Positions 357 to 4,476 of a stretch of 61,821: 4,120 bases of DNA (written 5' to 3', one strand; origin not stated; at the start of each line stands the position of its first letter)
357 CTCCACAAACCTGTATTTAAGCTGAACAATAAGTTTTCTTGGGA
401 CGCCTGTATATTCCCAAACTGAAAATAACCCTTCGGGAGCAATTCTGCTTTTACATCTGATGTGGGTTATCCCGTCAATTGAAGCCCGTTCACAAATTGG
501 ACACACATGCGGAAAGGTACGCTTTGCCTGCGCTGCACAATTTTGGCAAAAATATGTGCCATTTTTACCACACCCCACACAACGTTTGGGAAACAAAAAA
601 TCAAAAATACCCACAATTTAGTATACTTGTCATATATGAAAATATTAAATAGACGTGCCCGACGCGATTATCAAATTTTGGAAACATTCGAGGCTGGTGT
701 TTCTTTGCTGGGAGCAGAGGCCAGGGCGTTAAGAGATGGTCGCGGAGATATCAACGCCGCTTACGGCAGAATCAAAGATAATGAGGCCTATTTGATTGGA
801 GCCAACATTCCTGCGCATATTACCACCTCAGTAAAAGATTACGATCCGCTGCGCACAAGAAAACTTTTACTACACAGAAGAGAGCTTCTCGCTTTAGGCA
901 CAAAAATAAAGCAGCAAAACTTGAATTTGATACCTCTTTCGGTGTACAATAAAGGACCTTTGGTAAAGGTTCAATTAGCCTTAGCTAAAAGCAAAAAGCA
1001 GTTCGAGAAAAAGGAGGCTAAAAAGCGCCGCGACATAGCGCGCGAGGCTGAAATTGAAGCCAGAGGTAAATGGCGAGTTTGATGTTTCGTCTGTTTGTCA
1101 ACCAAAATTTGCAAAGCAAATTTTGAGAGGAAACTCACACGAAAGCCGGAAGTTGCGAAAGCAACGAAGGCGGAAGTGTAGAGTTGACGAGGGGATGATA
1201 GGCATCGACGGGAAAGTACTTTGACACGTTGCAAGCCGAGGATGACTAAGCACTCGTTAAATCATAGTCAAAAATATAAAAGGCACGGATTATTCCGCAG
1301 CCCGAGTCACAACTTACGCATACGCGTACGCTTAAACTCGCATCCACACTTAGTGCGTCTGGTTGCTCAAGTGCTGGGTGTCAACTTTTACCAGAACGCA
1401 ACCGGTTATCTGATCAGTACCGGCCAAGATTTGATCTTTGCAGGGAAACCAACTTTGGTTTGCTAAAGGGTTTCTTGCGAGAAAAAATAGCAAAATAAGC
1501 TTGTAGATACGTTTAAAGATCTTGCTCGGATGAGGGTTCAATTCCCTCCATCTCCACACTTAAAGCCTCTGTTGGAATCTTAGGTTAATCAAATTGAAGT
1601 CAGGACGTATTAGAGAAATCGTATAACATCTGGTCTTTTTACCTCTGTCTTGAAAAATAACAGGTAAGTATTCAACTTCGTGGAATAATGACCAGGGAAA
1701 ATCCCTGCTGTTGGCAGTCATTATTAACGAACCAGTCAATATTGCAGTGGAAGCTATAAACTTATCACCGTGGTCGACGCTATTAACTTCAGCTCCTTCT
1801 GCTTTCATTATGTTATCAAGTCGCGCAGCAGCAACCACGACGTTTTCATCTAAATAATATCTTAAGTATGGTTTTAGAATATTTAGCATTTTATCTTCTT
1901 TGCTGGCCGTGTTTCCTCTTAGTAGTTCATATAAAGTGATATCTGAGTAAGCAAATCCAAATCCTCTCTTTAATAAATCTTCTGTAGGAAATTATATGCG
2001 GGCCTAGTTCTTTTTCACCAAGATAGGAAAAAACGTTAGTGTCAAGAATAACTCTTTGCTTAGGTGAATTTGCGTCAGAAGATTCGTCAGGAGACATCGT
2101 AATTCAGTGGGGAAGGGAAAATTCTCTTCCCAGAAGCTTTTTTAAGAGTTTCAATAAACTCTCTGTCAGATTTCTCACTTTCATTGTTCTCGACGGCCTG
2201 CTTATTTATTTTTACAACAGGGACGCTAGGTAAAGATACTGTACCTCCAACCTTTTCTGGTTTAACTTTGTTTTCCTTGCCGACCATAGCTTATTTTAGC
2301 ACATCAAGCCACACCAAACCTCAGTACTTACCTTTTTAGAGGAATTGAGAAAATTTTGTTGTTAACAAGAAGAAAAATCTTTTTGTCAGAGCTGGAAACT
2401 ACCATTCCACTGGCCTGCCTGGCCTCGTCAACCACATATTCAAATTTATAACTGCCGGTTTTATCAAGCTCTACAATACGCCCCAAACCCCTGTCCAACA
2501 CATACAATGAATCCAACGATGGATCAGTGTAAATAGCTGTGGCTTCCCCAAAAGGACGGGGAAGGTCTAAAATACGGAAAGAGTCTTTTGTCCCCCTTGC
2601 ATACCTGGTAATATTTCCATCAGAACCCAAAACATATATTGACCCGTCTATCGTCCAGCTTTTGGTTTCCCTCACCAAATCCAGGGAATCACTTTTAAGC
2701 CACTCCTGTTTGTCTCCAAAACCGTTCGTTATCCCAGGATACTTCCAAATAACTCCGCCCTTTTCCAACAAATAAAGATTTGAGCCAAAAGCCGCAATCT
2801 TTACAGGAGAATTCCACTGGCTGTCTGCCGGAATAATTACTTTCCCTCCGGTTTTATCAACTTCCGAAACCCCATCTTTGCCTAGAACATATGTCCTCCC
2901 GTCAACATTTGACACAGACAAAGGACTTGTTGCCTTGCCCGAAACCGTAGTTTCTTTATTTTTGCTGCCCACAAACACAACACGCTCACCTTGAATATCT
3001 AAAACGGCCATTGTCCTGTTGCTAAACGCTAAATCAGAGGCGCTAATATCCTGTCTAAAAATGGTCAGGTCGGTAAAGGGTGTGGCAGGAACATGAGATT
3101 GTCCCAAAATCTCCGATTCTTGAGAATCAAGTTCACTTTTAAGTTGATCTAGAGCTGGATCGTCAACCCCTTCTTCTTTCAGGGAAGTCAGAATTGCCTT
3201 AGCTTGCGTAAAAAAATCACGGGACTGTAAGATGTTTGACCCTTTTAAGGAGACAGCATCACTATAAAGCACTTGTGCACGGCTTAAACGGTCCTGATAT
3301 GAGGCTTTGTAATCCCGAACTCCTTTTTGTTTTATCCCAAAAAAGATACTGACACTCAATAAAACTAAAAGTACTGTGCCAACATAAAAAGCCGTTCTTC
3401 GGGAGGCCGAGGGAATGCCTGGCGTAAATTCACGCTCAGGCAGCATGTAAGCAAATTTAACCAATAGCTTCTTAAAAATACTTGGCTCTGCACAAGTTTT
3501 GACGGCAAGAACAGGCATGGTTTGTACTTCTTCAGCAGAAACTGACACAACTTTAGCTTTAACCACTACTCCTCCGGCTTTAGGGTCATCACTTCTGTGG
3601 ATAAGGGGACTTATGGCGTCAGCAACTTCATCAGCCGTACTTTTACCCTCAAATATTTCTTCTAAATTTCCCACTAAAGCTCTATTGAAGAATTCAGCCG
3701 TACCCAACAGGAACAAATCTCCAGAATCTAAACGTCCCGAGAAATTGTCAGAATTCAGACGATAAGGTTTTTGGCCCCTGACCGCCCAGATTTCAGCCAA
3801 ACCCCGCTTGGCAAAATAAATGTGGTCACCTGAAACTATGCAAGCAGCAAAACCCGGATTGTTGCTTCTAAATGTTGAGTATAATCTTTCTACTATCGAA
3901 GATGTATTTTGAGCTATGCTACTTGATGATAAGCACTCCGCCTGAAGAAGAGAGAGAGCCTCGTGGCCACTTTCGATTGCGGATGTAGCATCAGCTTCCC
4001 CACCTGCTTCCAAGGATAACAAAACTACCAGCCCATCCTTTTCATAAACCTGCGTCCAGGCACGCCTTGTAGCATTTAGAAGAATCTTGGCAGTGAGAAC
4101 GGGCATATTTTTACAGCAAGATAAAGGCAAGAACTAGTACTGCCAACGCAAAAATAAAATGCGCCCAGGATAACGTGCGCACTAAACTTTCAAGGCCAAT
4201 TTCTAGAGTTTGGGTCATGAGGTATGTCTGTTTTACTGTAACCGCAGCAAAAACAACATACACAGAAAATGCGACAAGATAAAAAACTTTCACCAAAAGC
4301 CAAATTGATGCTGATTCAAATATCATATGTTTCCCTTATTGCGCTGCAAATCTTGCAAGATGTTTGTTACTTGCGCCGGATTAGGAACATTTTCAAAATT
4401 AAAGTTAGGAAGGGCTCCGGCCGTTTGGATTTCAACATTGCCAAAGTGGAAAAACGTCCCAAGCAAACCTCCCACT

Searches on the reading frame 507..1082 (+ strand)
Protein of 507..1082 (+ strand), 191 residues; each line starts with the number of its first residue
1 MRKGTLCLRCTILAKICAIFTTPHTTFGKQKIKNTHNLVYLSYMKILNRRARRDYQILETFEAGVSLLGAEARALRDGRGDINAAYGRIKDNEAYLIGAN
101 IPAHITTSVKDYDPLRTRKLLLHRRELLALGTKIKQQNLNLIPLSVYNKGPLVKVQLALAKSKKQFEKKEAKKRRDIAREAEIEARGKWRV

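Call 9: search_protein_families(library=pfam, max_evalue=0.001, proteins=[window:507-1082:+])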
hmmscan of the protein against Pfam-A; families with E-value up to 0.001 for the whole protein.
window:507-1082:+ (191 aa): 1 family
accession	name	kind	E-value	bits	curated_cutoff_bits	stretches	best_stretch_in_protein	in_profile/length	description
PF01668.23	SmpB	-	3.7e-41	140.8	27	1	47-183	3-139/143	SmpB protein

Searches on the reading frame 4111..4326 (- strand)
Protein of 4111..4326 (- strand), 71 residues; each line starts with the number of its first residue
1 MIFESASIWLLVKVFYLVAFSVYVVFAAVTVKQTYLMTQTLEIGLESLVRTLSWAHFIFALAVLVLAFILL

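Call 9: search_protein_families(library=pfam, max_evalue=0.001, proteins=[window:4111-4326:-])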
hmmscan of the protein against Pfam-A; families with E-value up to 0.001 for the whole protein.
window:4111-4326:- (71 aa): 1 family
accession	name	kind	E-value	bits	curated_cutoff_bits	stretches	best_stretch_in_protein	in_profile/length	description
PF18901.5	DUF5657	-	2.9e-16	59.8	25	1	11-71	1-61/61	Family of unknown function (DUF5657)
